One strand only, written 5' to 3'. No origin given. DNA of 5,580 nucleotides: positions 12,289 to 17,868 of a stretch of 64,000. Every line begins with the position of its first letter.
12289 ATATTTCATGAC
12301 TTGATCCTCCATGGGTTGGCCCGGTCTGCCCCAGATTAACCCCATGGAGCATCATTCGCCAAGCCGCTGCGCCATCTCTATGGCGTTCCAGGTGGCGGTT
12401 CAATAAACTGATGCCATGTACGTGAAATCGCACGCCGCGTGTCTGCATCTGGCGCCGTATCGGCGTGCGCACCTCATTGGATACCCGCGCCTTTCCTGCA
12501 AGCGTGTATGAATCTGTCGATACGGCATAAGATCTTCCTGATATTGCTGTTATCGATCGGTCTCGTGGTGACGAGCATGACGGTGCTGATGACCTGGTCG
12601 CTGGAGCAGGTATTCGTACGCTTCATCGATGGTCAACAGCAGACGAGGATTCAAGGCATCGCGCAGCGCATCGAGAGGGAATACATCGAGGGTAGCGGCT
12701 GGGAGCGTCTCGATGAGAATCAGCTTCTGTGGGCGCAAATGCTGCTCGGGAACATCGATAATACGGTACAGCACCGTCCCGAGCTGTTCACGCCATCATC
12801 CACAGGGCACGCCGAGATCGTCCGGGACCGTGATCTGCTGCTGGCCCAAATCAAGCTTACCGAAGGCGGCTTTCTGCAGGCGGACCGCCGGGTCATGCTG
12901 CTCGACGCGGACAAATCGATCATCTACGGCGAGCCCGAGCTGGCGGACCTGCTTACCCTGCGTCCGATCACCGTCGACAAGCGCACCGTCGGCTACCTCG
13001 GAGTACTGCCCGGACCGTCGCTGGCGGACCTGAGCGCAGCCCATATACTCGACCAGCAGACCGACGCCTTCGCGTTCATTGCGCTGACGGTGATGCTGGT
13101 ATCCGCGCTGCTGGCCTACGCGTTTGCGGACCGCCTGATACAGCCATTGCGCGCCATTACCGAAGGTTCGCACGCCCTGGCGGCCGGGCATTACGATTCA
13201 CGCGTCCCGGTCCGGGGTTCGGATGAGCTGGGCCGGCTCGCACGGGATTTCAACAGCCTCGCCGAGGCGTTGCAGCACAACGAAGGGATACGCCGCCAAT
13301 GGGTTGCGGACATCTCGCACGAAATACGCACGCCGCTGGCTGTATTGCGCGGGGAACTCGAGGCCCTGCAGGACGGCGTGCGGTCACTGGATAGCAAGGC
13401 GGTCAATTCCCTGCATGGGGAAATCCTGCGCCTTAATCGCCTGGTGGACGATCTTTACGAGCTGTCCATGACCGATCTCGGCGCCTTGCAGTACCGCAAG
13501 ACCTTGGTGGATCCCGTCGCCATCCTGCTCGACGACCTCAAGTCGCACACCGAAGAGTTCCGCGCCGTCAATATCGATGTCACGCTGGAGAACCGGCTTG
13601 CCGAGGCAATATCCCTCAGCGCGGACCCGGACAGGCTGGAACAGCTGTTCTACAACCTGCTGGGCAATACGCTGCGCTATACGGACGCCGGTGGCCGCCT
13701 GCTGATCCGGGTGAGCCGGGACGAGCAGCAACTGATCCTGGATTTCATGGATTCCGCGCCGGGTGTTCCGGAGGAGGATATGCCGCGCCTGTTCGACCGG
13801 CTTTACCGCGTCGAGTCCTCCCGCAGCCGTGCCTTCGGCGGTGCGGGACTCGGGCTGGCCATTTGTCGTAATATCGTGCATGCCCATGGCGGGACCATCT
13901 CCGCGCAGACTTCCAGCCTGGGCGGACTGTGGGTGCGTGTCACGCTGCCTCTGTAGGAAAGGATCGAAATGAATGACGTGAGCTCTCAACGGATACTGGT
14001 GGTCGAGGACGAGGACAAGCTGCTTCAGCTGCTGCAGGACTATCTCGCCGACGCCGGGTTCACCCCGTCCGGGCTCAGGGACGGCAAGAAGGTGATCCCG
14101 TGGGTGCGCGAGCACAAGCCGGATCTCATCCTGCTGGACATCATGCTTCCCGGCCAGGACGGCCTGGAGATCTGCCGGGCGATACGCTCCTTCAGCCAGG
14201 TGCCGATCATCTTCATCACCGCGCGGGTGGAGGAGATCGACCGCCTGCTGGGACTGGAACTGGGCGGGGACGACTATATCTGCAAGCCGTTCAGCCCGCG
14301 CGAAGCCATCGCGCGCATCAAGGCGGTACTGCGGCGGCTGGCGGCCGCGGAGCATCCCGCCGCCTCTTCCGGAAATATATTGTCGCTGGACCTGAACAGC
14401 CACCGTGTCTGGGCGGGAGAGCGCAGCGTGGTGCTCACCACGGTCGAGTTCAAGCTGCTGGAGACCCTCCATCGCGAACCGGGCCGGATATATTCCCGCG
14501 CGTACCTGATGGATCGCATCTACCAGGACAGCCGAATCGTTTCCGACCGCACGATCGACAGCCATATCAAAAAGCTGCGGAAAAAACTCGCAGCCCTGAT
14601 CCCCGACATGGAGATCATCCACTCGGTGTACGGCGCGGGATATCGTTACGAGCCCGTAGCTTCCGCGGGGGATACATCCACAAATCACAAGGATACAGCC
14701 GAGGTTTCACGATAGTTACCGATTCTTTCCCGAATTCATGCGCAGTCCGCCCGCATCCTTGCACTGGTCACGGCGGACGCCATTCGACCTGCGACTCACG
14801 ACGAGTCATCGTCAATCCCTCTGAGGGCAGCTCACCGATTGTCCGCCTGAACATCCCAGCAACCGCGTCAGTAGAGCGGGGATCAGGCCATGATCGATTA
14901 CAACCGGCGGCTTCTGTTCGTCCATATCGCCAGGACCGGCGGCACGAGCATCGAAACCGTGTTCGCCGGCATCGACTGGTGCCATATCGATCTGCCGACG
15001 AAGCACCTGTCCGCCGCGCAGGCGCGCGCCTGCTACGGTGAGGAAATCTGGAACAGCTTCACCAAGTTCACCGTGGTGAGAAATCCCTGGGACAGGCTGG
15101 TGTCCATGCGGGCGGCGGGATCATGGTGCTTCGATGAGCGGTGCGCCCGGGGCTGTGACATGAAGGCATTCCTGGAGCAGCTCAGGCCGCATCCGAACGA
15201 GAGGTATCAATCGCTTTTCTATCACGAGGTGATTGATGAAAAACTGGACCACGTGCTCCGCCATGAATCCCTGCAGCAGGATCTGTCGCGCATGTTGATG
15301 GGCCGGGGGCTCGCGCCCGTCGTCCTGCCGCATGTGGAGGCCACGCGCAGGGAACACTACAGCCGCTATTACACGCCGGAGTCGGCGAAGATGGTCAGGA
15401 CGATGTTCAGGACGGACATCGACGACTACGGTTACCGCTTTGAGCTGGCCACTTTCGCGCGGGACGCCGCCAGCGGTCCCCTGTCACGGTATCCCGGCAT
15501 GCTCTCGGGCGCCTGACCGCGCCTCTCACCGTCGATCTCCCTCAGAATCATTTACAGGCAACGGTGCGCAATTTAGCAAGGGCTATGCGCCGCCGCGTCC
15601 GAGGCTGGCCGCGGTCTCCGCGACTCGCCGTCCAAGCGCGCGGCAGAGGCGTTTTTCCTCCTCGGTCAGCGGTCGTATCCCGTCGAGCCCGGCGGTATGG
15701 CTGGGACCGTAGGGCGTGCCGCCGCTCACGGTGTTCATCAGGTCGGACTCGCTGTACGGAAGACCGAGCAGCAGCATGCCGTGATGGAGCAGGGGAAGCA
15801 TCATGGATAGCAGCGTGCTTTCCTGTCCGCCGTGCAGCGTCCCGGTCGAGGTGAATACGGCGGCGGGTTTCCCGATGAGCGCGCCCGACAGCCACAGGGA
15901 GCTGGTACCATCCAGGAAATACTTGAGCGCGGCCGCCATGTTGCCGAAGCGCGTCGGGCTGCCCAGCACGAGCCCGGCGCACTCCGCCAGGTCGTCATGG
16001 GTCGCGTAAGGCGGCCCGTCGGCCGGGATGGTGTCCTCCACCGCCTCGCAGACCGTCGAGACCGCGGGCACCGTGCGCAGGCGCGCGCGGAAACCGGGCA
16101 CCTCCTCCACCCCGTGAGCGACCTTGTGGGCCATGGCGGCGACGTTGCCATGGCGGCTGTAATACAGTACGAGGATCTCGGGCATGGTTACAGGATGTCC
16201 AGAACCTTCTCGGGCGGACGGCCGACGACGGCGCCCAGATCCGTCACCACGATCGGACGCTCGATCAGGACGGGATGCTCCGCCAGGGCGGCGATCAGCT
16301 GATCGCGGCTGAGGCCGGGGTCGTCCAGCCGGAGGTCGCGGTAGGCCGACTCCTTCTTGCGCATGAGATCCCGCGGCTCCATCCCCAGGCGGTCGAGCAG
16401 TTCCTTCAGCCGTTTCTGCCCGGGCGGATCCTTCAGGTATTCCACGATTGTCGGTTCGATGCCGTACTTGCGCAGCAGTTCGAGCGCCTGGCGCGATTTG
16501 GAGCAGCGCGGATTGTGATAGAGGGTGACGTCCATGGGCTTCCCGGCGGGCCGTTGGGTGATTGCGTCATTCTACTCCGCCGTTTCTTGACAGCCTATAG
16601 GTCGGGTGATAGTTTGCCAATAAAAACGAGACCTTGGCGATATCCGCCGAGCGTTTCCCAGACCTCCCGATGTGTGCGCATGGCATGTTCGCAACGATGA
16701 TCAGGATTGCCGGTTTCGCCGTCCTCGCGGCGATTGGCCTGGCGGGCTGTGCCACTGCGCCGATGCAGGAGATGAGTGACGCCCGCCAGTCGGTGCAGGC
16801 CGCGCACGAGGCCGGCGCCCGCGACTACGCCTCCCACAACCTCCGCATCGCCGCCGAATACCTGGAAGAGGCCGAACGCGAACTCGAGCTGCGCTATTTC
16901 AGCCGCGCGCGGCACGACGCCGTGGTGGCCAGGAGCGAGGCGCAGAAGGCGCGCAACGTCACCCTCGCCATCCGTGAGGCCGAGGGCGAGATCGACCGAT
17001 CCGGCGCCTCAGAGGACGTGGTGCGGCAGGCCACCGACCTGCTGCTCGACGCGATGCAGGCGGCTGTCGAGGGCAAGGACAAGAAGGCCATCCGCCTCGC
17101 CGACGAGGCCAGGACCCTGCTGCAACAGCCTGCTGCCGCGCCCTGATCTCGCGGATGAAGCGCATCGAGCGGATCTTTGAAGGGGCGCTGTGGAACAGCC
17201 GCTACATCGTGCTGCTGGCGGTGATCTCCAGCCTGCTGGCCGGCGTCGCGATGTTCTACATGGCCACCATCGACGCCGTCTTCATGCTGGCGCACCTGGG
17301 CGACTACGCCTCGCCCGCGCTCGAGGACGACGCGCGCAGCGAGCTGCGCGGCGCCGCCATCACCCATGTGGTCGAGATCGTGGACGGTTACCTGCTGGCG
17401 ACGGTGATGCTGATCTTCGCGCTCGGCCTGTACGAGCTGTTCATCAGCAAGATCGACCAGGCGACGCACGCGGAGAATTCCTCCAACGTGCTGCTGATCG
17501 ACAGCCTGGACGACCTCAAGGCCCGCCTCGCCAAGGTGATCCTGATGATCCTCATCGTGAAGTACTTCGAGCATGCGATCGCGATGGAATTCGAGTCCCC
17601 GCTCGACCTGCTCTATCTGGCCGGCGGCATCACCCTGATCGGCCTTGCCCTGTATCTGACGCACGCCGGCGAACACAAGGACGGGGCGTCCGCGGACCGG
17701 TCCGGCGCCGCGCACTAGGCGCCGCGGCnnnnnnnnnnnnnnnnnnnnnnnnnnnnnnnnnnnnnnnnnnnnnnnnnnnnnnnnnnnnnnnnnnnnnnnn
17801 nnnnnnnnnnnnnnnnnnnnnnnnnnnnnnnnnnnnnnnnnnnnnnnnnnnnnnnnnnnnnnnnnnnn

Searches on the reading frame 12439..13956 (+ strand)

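Call 41: search_protein_families(library=pfam, proteins=[window:12439-13956:+], max_evalue=0.00001)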
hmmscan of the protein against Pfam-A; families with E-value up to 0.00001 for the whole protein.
window:12439-13956:+ (505 aa): 3 families
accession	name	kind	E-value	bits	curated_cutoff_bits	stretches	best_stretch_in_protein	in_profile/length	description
PF02518.31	HATPase_c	-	6.3e-26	91.4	26.4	1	396-505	2-109/111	Histidine kinase-, DNA gyrase B-, and HSP90-like ATPase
PF00512.31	HisKA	-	4.6e-16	59.1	26.9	1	285-346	2-64/66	His Kinase A (phospho-acceptor) domain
PF00672.30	HAMP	-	8.8e-16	58.4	25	1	229-279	2-52/53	HAMP domain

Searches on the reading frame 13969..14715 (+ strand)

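Call 41: search_protein_families(library=pfam, proteins=[window:13969-14715:+], max_evalue=0.00001)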
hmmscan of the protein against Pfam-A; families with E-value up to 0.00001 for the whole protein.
window:13969-14715:+ (248 aa): 2 families
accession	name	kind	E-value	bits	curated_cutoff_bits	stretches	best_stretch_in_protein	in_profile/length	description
PF00072.30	Response_reg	-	1.1e-26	93.6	30.2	1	9-117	1-110/111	Response regulator receiver domain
PF00486.34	Trans_reg_C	-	6.3e-20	71.5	26.2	1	152-226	2-76/77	Transcriptional regulatory protein, C terminal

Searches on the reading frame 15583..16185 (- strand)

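Call 41: search_protein_families(library=pfam, proteins=[window:15583-16185:-], max_evalue=0.00001)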
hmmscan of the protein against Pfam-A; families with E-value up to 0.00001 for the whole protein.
window:15583-16185:- (200 aa): 1 family
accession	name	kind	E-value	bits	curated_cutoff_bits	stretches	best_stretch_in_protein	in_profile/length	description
PF03358.20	FMN_red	-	1.6e-10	41.2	24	1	12-126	13-127/152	NADPH-dependent FMN reductase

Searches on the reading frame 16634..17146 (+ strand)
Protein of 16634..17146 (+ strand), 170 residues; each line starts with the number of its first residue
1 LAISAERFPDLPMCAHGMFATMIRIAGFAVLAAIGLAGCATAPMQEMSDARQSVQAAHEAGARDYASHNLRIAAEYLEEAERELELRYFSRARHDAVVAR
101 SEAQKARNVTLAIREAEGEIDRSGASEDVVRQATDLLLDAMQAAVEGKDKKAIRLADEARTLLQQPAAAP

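Call 41: search_protein_families(library=pfam, proteins=[window:16634-17146:+], max_evalue=0.00001)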
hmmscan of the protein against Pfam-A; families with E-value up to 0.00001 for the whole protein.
window:16634-17146:+ (170 aa): 1 family
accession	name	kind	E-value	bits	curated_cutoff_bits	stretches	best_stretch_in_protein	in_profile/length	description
PF14346.11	DUF4398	-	1.2e-09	39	27.9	1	45-112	1-68/78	Domain of unknown function (DUF4398)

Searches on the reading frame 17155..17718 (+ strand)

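Call 41: search_protein_families(library=pfam, proteins=[window:17155-17718:+], max_evalue=0.00001)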
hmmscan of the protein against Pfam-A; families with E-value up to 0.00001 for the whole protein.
window:17155-17718:+ (187 aa): 1 family
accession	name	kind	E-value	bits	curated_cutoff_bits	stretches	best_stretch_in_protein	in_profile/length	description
PF03350.21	UPF0114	-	2.9e-31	108.6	23.1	1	12-140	1-116/117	Uncharacterized protein family, UPF0114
